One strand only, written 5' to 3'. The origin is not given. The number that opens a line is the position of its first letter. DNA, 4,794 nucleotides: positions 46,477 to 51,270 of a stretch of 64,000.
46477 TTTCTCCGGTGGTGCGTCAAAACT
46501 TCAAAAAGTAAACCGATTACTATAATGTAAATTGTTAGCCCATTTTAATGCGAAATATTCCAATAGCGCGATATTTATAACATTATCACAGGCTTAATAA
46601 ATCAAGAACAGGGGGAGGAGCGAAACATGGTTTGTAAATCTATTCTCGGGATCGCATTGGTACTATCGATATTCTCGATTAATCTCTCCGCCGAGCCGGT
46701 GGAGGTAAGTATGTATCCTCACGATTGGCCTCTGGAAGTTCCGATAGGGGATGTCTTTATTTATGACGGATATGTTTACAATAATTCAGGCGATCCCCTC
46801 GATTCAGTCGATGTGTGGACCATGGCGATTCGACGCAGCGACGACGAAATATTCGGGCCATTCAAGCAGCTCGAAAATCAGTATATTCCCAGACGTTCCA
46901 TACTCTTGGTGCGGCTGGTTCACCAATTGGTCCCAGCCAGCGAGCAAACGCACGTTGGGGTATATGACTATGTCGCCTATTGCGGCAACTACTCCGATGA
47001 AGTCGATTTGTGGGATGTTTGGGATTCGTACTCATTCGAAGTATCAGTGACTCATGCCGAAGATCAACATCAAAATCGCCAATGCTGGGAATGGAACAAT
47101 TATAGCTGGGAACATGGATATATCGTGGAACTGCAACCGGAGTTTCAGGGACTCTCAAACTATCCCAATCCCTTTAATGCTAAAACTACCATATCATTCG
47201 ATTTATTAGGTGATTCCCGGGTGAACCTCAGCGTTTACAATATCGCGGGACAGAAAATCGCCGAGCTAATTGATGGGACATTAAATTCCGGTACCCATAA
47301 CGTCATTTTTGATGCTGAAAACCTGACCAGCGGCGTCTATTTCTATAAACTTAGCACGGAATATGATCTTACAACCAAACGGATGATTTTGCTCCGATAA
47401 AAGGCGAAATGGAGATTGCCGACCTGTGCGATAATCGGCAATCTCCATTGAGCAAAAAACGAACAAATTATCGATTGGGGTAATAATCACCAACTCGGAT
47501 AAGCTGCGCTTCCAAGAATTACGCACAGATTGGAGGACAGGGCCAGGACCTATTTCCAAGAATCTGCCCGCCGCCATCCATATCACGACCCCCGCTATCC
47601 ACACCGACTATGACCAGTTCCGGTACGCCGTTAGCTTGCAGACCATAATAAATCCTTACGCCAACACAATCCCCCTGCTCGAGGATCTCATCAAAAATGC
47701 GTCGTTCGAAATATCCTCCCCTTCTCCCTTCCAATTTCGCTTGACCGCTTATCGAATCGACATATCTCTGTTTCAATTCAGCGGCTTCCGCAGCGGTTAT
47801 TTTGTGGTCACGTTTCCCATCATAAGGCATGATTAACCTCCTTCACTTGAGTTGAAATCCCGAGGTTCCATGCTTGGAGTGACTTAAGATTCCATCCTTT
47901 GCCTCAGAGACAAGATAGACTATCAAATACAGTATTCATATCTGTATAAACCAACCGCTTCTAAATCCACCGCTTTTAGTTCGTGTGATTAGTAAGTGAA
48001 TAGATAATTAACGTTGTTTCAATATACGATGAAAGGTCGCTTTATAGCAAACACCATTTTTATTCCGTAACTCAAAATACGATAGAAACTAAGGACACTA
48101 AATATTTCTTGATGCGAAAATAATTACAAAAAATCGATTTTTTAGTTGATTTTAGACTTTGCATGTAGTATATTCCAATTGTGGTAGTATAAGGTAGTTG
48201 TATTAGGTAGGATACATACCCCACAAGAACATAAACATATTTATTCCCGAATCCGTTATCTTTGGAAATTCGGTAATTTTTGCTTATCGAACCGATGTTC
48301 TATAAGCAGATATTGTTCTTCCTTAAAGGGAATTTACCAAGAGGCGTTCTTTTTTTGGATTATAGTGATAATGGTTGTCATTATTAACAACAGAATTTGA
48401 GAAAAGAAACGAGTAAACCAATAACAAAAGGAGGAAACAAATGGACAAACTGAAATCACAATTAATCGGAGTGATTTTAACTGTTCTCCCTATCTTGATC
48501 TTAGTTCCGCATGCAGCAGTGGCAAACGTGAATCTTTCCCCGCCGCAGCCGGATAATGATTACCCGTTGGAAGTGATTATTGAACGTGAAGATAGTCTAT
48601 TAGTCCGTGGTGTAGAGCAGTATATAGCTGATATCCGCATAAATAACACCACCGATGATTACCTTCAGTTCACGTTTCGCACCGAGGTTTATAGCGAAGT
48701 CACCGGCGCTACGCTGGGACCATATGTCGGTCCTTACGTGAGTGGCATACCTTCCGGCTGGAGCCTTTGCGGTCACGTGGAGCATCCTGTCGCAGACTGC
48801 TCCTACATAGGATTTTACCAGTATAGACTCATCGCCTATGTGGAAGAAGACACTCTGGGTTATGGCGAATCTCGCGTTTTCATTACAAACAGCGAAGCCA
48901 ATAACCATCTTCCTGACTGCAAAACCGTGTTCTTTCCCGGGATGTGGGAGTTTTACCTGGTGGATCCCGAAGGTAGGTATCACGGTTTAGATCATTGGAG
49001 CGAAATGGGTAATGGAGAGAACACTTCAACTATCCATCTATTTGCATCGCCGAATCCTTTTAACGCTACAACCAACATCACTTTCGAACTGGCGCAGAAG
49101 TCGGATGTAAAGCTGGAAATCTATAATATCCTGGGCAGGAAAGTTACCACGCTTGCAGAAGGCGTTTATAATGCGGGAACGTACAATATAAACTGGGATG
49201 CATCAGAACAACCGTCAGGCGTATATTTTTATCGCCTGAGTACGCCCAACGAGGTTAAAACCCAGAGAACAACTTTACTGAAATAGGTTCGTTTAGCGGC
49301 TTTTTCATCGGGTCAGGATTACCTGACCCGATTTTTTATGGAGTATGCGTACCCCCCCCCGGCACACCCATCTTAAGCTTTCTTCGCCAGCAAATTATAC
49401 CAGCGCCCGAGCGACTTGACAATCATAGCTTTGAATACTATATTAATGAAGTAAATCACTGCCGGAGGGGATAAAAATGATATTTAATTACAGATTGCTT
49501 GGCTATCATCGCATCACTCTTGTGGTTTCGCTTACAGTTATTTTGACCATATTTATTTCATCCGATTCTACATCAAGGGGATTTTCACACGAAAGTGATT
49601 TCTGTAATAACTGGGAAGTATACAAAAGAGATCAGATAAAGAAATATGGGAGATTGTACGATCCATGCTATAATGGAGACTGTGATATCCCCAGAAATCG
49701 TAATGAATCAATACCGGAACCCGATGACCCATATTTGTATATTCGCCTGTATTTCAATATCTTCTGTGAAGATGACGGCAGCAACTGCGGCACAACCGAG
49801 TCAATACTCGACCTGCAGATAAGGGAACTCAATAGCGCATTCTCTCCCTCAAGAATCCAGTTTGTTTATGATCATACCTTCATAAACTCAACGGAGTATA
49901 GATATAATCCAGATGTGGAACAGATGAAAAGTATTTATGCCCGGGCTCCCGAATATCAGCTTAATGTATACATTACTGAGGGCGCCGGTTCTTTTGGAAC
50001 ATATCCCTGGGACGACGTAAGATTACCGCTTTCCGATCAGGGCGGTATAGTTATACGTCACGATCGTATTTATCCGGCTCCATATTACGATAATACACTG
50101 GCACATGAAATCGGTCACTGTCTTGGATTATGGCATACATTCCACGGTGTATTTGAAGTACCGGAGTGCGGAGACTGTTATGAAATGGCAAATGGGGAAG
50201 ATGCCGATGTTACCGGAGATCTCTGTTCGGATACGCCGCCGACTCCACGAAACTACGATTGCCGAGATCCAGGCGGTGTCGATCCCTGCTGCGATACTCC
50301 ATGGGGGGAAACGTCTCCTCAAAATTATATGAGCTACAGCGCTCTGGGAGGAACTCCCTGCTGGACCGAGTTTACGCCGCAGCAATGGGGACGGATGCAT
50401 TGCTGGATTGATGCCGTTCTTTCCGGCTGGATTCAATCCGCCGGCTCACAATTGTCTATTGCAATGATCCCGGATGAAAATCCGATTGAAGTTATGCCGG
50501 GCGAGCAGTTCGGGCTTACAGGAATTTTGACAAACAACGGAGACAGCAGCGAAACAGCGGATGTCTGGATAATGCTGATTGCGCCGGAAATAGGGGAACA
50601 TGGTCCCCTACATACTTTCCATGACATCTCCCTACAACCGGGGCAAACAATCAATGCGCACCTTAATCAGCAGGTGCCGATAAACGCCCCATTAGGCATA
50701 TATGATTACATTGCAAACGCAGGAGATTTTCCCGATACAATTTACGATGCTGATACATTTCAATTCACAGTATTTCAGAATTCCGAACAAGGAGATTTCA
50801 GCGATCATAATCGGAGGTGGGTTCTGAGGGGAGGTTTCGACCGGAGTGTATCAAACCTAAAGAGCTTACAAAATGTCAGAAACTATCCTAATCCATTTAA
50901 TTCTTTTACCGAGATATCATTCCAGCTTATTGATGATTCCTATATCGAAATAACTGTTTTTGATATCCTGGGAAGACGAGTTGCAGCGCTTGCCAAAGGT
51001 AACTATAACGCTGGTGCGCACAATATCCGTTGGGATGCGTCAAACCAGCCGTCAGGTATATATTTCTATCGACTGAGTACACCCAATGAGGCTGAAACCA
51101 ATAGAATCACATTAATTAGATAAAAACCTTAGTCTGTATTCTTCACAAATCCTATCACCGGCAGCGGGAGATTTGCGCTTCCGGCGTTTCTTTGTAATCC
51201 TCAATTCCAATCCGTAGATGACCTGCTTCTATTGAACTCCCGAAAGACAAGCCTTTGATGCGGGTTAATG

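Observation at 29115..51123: Paralogous T9SS cargo family sharing an unassigned ~105-aa module placed just before the sorting domain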

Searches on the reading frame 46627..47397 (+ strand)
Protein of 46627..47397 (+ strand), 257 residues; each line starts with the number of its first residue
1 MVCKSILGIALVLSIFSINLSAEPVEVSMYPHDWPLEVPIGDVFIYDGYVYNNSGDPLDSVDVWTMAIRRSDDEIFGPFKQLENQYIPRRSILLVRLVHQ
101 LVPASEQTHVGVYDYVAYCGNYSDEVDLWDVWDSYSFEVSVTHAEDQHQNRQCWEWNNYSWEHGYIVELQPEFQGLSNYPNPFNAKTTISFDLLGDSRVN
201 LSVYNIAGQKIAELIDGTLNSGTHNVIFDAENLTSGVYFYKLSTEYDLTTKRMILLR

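Call 5: search_protein_families(library=pfam, max_evalue=1, proteins=[window:46627-47397:+])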
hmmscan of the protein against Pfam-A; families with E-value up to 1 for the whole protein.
window:46627-47397:+ (257 aa): 3 families
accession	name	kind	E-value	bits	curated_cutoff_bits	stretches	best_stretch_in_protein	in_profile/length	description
PF18962.6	Por_Secre_tail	-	7.8e-12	45.8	27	1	179-254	2-74/75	Secretion system C-terminal sorting domain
PF13585.12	CHU_C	-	0.011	16.3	27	1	198-245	28-73/86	CHU_C Type IX secretion signal domain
PF13860.13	FlgD_ig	-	0.1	13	27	1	187-244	10-75/79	FlgD Ig-like domain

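Call 13: search_protein_families(library=ncbifam, max_evalue=1, proteins=[window:46627-47397:+])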
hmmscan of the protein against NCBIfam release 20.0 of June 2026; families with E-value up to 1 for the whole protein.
window:46627-47397:+ (257 aa): 4 families
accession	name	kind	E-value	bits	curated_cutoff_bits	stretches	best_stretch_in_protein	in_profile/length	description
TIGR04183.1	Por_Secre_tail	domain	3.3e-12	46.2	23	1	179-254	2-70/72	T9SS type A sorting domain-containing protein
NF052323.1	T9SSA_dep_M6i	equivalog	4.4e-09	34.9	600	1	178-245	960-1027/1043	T9SS-dependent M6-like inactivated metalloprotease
NF038113.1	T9SSA_dep_M36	equivalog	2e-07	29.6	885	1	176-254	793-867/869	T9SS-dependent M36 family metallopeptidase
NF033707.1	T9SS_sortase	equivalog_domain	4.2e-05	21.4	420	1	170-245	993-1078/1095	type IX secretion system sortase PorU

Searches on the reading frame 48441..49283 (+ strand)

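Call 5: search_protein_families(library=pfam, max_evalue=1, proteins=[window:48441-49283:+])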
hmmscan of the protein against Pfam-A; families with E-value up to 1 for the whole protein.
window:48441-49283:+ (281 aa): 4 families
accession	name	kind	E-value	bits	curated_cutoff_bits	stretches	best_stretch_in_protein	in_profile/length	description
PF18962.6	Por_Secre_tail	-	2.1e-10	41.2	27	1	204-276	3-72/75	Secretion system C-terminal sorting domain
PF13860.13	FlgD_ig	-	7e-06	26.4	27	1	207-262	6-69/79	FlgD Ig-like domain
PF13585.12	CHU_C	-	1.6e-05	25.4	27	1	208-275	15-79/86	CHU_C Type IX secretion signal domain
PF00706.22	Toxin_4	-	0.031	15.1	27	1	87-120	11-42/43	Anenome neurotoxin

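Call 13: search_protein_families(library=ncbifam, max_evalue=1, proteins=[window:48441-49283:+])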
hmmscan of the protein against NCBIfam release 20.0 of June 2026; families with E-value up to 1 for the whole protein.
window:48441-49283:+ (281 aa): 5 families
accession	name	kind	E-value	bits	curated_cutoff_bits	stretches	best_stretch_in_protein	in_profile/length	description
TIGR04183.1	Por_Secre_tail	domain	2.4e-13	49.8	23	1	203-276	2-68/72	T9SS type A sorting domain-containing protein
NF033707.1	T9SS_sortase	equivalog_domain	1.6e-08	32.7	420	1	192-273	991-1082/1095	type IX secretion system sortase PorU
NF052323.1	T9SSA_dep_M6i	equivalog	2.7e-08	32.3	600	1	203-274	961-1032/1043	T9SS-dependent M6-like inactivated metalloprotease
NF038113.1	T9SSA_dep_M36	equivalog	2.6e-05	22.6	885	1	199-276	792-865/869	T9SS-dependent M36 family metallopeptidase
NF005176.1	PRK06655.1-1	equivalog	0.013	15.5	230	1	215-269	90-150/197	flagellar hook assembly protein FlgD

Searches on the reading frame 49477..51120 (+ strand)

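Call 5: search_protein_families(library=pfam, max_evalue=1, proteins=[window:49477-51120:+])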
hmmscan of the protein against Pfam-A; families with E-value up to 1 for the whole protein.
window:49477-51120:+ (548 aa): 11 families
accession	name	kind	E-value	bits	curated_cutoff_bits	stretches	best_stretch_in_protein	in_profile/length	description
PF18962.6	Por_Secre_tail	-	2.1e-10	41.2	27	1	470-544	2-73/75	Secretion system C-terminal sorting domain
PF05572.19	Peptidase_M43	-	2.2e-06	28.1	23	1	205-309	69-149/152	Pregnancy-associated plasma protein-A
PF13688.12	Reprolysin_5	-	0.0027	18.4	27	1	192-225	131-162/196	Metallo-peptidase family M12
PF16313.11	DUF4953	-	0.0095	15.6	24.2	1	208-224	17-33/316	Met-zincin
PF13585.12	CHU_C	-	0.012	16.2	27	1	489-540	28-78/86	CHU_C Type IX secretion signal domain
PF13583.11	Reprolysin_4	-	0.013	15.6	22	1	204-223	136-154/203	Metallo-peptidase family M12B Reprolysin-like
PF13860.13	FlgD_ig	-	0.051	14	27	1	490-529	25-69/79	FlgD Ig-like domain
PF00413.30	Peptidase_M10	-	0.056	13.8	24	1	205-221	109-125/159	Matrixin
PF13582.12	Reprolysin_3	-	0.059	14.3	22.4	1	204-221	107-123/123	Metallo-peptidase family M12B Reprolysin-like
PF13574.12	Reprolysin_2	-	0.11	12.8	27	1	207-231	128-153/195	Metallo-peptidase family M12B Reprolysin-like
PF12044.14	Metallopep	-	0.46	9.4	27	1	209-225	319-335/427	Putative peptidase family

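Call 13: search_protein_families(library=ncbifam, max_evalue=1, proteins=[window:49477-51120:+])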
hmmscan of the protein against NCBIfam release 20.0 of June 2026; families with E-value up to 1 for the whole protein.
window:49477-51120:+ (548 aa): 8 families
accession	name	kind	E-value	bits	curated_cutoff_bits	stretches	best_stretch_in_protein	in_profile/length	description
NF052323.1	T9SSA_dep_M6i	equivalog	3.5e-11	41.8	600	1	465-540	956-1031/1043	T9SS-dependent M6-like inactivated metalloprotease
TIGR04183.1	Por_Secre_tail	domain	9.8e-11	41.5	23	1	470-544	2-69/72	T9SS type A sorting domain-containing protein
NF038113.1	T9SSA_dep_M36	equivalog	2.3e-06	26.1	885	1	459-544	786-866/869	T9SS-dependent M36 family metallopeptidase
NF033707.1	T9SS_sortase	equivalog_domain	2.8e-06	25.3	420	1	463-537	995-1079/1095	type IX secretion system sortase PorU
TIGR03952.1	metzin_BF0631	equivalog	3.4e-05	23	208.1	1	205-255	233-273/351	zinc-dependent metalloproteinase lipoprotein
NF035945.1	Zn_serralysin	subfamily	0.068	12.3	500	1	202-221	159-178/462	serralysin family metalloprotease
NF041905.1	MXAN_2677_2678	equivalog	0.073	12.1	250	1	205-221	185-201/283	myxosortase-dependent metalloprotease, MXAN_2677/MXAN_2678 family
NF045530.1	LegP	equivalog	0.12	12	300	1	208-220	143-155/244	Dot/Icm T4SS effector Zinc-dependent metalloprotease LegP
